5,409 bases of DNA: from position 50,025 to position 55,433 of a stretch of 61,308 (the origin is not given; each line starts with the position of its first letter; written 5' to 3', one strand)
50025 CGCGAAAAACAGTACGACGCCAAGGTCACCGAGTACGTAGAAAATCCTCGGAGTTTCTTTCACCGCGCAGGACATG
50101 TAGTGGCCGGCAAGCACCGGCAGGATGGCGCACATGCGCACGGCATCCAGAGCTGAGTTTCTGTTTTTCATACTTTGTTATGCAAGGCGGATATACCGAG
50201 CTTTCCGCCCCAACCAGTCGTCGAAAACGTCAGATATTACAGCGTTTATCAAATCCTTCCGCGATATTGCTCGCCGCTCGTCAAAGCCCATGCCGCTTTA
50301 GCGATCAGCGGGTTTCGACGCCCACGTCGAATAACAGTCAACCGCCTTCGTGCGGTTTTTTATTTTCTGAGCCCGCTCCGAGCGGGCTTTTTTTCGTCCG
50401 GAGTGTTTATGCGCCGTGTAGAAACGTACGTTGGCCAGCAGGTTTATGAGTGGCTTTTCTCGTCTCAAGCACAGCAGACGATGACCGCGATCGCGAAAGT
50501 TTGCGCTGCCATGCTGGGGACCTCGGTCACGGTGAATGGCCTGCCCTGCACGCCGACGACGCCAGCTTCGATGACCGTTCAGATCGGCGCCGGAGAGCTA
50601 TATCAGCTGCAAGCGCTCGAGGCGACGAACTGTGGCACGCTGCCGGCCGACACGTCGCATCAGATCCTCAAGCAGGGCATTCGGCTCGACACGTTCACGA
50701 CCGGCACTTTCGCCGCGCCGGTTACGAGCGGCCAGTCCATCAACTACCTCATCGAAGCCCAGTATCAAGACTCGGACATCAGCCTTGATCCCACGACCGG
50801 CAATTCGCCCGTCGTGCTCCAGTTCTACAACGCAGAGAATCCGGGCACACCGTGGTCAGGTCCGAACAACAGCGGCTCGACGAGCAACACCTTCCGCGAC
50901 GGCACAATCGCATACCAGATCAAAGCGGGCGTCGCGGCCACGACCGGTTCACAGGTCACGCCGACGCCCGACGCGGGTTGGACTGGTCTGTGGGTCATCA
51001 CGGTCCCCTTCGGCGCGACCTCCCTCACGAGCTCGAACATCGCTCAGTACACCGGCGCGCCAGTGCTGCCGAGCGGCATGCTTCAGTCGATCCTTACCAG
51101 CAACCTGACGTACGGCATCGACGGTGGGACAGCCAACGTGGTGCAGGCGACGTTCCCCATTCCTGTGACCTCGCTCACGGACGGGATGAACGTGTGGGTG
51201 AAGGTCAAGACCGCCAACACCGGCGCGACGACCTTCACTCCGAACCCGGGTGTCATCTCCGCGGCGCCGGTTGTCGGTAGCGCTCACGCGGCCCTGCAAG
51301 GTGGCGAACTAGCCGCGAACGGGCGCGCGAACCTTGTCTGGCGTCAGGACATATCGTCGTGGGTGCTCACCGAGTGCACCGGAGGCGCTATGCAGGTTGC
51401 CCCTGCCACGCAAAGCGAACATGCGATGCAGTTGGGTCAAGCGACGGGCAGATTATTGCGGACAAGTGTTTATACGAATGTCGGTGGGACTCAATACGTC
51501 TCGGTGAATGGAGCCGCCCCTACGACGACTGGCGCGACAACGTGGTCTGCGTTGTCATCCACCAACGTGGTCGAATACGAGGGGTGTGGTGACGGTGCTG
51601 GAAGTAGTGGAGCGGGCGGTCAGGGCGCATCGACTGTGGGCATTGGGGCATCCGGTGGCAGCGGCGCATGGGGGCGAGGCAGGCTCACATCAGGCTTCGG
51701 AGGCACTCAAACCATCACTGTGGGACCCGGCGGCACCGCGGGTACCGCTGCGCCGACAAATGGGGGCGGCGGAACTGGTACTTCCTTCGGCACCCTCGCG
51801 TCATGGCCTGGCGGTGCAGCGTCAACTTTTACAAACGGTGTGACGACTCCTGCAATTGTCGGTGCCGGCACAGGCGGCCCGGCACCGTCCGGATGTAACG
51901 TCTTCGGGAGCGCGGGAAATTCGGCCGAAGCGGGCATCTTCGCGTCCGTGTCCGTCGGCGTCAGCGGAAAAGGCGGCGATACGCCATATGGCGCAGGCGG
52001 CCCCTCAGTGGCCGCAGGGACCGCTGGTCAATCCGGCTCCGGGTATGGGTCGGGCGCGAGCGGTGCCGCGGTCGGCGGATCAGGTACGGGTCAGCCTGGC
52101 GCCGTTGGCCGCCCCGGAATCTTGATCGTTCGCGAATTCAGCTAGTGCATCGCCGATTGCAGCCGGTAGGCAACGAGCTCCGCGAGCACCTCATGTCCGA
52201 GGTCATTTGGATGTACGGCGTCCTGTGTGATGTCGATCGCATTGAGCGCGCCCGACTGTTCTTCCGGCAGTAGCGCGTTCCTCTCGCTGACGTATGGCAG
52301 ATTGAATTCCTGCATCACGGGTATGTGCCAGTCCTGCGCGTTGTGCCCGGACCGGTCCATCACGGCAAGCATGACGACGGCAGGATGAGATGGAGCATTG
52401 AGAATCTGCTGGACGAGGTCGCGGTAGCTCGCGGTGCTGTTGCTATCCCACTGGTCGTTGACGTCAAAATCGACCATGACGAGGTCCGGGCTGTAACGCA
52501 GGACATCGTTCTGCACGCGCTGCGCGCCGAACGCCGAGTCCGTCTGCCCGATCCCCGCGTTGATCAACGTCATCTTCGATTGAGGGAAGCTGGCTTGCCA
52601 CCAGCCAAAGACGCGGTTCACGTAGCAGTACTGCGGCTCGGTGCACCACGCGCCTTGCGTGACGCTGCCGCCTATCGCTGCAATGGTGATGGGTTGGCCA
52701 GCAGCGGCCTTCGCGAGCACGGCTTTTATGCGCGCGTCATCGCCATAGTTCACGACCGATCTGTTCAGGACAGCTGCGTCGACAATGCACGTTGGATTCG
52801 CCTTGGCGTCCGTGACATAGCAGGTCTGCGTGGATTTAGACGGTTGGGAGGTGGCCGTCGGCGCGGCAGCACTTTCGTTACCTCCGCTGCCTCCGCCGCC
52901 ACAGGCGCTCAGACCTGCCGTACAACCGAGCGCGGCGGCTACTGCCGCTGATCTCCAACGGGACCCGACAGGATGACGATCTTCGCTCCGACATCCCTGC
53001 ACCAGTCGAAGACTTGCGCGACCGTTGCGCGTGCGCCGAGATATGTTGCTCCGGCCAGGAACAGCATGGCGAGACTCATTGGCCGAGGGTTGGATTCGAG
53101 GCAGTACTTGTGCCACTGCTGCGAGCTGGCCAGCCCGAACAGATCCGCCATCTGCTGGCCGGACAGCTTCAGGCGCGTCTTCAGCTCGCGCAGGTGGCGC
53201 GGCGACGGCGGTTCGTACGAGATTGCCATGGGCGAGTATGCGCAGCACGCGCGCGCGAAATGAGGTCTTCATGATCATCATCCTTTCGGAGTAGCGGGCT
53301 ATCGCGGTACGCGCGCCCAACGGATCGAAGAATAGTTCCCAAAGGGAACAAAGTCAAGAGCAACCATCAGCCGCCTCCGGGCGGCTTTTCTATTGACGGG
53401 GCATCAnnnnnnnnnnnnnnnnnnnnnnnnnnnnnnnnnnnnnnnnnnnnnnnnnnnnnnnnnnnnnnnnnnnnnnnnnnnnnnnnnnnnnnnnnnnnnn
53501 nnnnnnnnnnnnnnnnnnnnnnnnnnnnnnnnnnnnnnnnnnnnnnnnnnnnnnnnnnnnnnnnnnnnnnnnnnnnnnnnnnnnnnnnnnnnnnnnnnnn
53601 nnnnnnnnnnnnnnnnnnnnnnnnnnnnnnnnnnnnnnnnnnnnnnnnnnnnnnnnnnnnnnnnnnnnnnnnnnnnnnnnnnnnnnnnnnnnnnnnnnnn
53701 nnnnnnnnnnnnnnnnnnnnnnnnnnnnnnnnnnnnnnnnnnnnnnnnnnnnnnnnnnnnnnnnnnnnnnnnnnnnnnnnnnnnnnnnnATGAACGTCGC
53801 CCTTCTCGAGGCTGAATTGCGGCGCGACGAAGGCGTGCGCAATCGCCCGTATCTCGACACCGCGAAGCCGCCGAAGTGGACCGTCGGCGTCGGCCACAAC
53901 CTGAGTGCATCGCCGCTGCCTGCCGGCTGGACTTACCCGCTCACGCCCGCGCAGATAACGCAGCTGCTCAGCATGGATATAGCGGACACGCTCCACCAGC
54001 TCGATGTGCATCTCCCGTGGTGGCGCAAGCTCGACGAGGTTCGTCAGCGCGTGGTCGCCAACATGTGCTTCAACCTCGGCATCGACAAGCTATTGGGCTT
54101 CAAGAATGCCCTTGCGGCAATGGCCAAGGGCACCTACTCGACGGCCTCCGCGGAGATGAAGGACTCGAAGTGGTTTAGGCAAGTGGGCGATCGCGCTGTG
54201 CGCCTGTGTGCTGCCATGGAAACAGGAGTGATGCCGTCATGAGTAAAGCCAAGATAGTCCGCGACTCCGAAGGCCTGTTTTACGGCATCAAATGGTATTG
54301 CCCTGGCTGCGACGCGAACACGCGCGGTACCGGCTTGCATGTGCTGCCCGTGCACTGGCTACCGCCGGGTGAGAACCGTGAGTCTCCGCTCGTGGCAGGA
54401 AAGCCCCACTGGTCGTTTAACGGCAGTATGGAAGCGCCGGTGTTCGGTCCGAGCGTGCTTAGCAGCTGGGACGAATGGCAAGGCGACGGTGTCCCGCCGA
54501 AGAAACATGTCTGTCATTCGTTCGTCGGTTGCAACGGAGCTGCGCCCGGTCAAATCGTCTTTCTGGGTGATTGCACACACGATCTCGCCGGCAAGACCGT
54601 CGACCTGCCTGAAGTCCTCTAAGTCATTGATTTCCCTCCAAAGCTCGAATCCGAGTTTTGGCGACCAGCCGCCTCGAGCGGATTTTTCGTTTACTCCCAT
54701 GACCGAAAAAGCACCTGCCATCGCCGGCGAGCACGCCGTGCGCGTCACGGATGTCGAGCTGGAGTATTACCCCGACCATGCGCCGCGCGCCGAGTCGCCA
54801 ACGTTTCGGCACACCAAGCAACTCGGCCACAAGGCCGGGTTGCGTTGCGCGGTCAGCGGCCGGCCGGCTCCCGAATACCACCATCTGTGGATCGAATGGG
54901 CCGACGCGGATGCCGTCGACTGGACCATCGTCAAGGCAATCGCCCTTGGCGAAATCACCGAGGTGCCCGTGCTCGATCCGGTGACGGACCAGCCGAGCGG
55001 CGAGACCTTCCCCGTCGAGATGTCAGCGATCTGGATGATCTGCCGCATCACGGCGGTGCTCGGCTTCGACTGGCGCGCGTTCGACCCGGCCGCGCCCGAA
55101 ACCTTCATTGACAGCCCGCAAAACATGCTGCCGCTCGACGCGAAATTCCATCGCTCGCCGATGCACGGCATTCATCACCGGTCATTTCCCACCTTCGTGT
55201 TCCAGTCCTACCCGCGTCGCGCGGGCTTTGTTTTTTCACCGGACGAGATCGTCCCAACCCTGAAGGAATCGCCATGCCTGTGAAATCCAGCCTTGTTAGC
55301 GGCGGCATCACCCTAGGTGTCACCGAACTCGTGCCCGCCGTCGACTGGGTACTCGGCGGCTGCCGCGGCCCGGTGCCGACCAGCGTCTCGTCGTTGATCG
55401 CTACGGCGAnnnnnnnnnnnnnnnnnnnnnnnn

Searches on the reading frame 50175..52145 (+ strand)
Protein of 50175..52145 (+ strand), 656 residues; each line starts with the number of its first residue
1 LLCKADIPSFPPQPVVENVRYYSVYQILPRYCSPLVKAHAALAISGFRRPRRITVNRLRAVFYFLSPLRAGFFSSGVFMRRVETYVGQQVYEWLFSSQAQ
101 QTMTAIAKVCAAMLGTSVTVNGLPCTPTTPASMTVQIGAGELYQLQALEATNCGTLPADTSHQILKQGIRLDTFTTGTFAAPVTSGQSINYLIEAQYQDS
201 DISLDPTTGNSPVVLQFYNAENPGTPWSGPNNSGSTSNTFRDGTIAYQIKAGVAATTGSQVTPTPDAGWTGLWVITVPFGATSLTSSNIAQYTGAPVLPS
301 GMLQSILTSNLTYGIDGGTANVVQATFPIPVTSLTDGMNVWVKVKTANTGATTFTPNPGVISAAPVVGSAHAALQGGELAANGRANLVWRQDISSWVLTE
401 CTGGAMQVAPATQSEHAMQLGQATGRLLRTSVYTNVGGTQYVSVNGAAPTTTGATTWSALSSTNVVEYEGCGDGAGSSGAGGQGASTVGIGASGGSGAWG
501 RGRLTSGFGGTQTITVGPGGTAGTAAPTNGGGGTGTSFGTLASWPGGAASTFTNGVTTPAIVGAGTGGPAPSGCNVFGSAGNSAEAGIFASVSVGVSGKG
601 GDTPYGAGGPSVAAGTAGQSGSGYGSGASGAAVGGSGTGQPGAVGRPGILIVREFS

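Call 18: search_protein_families(library=phrogs, proteins=[window:50175-52145:+], max_evalue=0.001)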
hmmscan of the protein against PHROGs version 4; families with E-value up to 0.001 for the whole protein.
window:50175-52145:+ (656 aa): 2 families
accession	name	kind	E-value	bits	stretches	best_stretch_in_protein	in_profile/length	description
phrog_863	-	tail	6.3e-15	56.1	1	344-656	316-605/690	tail fiber assembly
phrog_11303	-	tail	1.1e-06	29.7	1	332-439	119-230/231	tail fiber protein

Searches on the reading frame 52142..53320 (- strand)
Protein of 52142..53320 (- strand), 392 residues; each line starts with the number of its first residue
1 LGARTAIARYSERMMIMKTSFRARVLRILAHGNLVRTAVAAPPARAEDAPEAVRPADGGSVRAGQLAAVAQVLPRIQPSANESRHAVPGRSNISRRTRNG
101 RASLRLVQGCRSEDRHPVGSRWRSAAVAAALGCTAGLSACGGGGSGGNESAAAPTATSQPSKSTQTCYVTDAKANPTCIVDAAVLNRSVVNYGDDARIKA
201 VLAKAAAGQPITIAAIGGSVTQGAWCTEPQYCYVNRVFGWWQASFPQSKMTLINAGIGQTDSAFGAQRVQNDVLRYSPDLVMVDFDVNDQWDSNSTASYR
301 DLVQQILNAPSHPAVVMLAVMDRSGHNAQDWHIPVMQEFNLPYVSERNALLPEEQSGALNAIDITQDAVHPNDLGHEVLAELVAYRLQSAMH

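Call 19: search_protein_families(library=phrogs, proteins=[window:52142-53320:-], max_evalue=0.001)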
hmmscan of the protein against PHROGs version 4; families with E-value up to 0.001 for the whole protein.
window:52142-53320:- (392 aa): 2 families
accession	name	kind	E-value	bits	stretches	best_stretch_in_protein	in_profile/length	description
phrog_29926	-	unknown function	1.9e-13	51.4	1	213-383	3-174/328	-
phrog_6102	-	moron, auxiliary metabolic gene and host takeover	1.7e-06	28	1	202-389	20-227/442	lipase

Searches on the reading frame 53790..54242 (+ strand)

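Call 19: search_protein_families(library=phrogs, proteins=[window:53790-54242:+], max_evalue=0.001)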
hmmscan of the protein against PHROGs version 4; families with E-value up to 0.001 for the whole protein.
window:53790-54242:+ (150 aa): 6 families
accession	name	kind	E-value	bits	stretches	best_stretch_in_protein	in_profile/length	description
phrog_33534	-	unknown function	1e-26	93.7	1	70-148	3-87/94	-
phrog_7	-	lysis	1.2e-14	54.3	1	8-128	560-673/873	endolysin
phrog_13211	-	tail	1.5e-12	47.4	1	31-141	773-881/887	baseplate hub subunit and tail lysozyme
phrog_15410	-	unknown function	6.6e-11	42.8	1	20-140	187-308/311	-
phrog_430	-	tail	1.2e-09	38.2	1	7-146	168-288/868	baseplate hub subunit and tail lysozyme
phrog_2083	-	head and packaging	2.4e-08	34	1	9-143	766-899/908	internal virion lysozyme motif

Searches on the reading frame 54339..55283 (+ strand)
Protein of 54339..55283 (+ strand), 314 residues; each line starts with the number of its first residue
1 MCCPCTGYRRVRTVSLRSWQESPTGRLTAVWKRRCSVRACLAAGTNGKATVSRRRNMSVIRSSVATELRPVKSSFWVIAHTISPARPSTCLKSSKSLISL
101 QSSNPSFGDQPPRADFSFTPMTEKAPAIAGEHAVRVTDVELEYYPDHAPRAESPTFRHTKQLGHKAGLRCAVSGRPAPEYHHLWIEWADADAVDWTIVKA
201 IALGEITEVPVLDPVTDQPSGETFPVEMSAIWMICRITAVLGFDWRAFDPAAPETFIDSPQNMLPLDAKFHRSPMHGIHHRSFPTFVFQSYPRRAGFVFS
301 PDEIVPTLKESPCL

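Call 19: search_protein_families(library=phrogs, proteins=[window:54339-55283:+], max_evalue=0.001)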
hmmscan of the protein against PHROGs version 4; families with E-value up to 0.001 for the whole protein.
window:54339-55283:+ (314 aa): 1 family
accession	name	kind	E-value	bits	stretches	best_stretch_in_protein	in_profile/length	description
phrog_8048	-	DNA, RNA and nucleotide metabolism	1.7e-25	90.7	1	126-308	134-266/273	HNH endonuclease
